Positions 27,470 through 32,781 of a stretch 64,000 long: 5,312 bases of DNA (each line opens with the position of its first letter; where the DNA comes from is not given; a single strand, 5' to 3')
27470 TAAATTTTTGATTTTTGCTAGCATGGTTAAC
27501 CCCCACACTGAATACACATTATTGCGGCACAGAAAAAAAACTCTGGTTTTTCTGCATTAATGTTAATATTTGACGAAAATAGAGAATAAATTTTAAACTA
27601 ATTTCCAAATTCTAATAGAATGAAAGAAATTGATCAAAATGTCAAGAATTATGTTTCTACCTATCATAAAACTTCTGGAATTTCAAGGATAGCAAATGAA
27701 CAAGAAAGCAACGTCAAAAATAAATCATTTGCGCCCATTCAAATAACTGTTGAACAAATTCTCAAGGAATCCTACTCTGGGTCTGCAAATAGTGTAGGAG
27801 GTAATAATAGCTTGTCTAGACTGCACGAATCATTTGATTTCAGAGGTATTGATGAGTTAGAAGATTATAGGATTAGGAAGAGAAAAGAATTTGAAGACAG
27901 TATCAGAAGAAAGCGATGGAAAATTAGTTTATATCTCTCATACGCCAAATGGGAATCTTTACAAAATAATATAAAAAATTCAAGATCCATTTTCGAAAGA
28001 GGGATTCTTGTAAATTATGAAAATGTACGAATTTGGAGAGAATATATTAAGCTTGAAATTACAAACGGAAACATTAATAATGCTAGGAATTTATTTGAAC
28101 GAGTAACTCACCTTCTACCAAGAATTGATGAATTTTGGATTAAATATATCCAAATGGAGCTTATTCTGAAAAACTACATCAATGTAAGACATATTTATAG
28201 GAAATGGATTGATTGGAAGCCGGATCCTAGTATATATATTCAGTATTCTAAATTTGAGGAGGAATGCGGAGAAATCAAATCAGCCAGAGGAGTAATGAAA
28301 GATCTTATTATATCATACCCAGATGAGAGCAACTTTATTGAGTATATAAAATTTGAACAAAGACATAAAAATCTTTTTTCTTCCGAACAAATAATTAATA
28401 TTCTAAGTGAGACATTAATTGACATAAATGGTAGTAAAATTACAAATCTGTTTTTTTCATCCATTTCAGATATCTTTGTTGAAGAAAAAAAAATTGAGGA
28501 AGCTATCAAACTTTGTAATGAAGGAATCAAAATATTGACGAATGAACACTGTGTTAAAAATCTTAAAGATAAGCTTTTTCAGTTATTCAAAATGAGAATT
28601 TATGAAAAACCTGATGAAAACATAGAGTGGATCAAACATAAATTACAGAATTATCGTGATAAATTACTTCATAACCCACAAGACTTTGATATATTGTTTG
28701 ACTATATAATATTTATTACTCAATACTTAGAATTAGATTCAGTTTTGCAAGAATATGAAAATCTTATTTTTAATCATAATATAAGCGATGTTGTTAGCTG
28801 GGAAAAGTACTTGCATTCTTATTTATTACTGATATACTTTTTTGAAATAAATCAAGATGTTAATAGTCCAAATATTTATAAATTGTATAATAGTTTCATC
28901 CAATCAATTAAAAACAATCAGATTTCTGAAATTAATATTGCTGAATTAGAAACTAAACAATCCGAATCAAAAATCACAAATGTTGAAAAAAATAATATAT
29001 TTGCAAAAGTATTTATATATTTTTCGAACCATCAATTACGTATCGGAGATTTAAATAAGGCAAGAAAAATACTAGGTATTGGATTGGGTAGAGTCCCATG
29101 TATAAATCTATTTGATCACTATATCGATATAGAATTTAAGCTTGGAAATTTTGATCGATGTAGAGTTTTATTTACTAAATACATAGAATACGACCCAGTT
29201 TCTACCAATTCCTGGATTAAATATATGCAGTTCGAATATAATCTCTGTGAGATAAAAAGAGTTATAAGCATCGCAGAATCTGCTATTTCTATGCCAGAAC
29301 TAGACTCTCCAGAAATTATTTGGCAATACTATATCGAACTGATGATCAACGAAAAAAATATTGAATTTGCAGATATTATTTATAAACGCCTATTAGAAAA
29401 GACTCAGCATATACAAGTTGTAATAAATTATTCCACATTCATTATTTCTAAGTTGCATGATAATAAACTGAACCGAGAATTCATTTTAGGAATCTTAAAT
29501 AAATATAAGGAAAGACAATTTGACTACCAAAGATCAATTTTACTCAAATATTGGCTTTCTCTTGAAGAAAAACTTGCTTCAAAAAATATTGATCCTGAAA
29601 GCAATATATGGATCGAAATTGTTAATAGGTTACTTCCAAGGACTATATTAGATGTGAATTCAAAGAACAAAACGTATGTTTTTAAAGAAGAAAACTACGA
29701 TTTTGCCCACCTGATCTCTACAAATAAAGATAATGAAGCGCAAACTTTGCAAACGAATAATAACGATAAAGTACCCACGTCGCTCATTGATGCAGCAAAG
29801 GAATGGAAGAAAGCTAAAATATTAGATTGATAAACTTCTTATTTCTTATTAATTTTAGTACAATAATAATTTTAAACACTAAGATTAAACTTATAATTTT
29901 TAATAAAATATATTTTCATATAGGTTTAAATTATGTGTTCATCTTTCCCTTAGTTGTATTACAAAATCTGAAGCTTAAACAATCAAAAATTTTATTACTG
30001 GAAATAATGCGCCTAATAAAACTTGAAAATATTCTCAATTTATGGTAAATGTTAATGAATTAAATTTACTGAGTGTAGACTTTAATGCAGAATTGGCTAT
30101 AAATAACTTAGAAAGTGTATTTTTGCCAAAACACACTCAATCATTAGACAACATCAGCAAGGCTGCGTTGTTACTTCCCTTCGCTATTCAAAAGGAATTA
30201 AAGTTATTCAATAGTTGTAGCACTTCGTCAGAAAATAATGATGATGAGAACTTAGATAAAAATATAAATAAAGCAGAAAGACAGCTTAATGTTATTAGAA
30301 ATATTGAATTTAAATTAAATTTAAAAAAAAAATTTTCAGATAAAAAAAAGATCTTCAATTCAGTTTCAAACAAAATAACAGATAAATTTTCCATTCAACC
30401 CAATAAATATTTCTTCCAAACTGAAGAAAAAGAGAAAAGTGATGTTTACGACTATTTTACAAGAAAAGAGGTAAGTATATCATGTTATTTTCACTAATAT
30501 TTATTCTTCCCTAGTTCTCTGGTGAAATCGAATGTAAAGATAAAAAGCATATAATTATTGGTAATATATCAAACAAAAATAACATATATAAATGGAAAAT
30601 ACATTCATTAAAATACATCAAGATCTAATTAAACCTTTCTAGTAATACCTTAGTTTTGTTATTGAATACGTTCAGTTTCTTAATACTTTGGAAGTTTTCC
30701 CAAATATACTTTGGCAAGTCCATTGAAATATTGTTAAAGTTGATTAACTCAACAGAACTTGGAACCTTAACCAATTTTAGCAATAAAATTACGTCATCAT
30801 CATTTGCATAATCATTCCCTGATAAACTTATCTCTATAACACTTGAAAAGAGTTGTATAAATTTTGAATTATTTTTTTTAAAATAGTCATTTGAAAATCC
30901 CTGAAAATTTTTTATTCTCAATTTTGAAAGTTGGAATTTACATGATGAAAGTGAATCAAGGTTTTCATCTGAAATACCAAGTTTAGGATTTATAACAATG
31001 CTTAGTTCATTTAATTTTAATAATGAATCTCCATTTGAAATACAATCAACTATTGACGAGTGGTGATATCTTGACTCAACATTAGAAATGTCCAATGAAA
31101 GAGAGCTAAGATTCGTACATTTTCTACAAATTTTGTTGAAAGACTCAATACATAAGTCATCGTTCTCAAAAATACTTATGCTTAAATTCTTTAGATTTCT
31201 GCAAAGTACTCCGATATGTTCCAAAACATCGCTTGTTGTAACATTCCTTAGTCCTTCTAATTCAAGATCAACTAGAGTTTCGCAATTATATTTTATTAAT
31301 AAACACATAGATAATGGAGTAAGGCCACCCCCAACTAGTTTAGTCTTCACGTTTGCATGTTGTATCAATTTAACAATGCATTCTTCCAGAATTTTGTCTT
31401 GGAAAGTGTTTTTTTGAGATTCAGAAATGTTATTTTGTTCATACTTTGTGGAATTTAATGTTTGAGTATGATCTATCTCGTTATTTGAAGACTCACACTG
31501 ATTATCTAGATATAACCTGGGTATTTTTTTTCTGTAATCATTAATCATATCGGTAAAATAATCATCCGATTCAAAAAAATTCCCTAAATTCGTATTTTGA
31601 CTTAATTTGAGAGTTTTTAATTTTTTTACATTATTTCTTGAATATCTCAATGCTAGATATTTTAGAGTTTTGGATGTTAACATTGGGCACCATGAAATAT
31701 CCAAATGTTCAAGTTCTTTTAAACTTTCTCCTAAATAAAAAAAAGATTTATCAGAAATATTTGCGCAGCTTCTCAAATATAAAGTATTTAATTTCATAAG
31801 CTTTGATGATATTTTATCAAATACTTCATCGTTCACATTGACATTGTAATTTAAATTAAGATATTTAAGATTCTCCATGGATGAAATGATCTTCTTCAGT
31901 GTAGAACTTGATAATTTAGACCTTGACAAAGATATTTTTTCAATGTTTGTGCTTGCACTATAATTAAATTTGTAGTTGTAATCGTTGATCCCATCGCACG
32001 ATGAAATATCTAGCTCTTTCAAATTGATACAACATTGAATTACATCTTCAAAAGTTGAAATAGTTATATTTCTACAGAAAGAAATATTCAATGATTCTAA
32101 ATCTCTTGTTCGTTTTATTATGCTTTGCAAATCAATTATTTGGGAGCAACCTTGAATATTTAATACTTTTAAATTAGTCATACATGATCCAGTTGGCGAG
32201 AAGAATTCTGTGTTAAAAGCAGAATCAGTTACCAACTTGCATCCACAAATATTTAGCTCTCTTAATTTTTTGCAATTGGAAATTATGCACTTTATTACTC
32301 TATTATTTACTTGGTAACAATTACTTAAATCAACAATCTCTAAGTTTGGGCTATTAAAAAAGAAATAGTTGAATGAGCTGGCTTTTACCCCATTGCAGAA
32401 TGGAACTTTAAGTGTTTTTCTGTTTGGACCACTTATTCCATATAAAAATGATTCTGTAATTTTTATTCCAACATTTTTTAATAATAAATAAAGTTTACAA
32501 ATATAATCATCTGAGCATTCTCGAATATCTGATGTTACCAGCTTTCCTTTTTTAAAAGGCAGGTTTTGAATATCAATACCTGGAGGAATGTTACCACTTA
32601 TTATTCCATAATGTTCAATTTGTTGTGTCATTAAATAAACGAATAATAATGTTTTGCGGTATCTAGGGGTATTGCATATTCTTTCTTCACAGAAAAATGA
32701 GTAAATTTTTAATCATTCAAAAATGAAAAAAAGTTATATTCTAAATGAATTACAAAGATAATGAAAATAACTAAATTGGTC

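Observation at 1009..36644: Recurrent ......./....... and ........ elements in AT-rich upstream regions, with a DP (E2F-partner) factor encoded in the same window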

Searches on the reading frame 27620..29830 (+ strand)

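Call 8: search_protein_families(library=pfam, proteins=[window:27620-29830:+])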
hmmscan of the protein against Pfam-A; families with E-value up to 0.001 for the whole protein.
window:27620-29830:+ (736 aa): 7 families
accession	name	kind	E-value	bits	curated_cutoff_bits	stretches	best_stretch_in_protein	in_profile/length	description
PF23241.1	HAT_PRP39_C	-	3.4e-20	73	33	2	134-248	23-139/139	PRP39 C-terminal HAT repeat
PF23240.1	HAT_PRP39_N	-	1.7e-16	61.2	27.7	2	478-595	30-155/168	PRP39 N-terminal HAT repeat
PF23233.1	HAT_Syf1_CNRKL1_N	-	2e-14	54.1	27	1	90-223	4-149/161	Pre-mRNA-splicing factor Syf1/CNRKL1 N-terminal HAT repeat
PF23231.1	HAT_Syf1_CNRKL1_C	-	1.4e-10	41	27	1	103-164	10-75/397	Pre-mRNA-splicing factor Syf1/CRNKL1 C-terminal HAT repeat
PF13428.12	TPR_14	-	2.2e-09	37.5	23.5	0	137-179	2-44/44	Tetratricopeptide repeat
PF05843.20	Suf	-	6.2e-07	28.8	24.7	1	88-161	3-76/532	Suppressor of forked protein (Suf)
PF25474.1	TPR_TmcB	-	0.00056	20.3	27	0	532-620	18-110/125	TmcB, TPR repeats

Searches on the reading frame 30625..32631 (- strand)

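Call 8: search_protein_families(library=pfam, proteins=[window:30625-32631:-])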
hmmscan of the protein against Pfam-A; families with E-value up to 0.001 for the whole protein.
window:30625-32631:- (668 aa): 2 families
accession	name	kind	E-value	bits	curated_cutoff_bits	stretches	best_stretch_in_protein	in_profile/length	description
PF12799.13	LRR_4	-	7.6e-07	29.6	27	0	152-192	1-40/44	Leucine Rich repeats (2 copies)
PF23622.1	LRR_At1g61320_AtMIF1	-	2.4e-06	27.6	26.9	0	181-388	18-222/384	At1g61320/AtMIF1, LRR domain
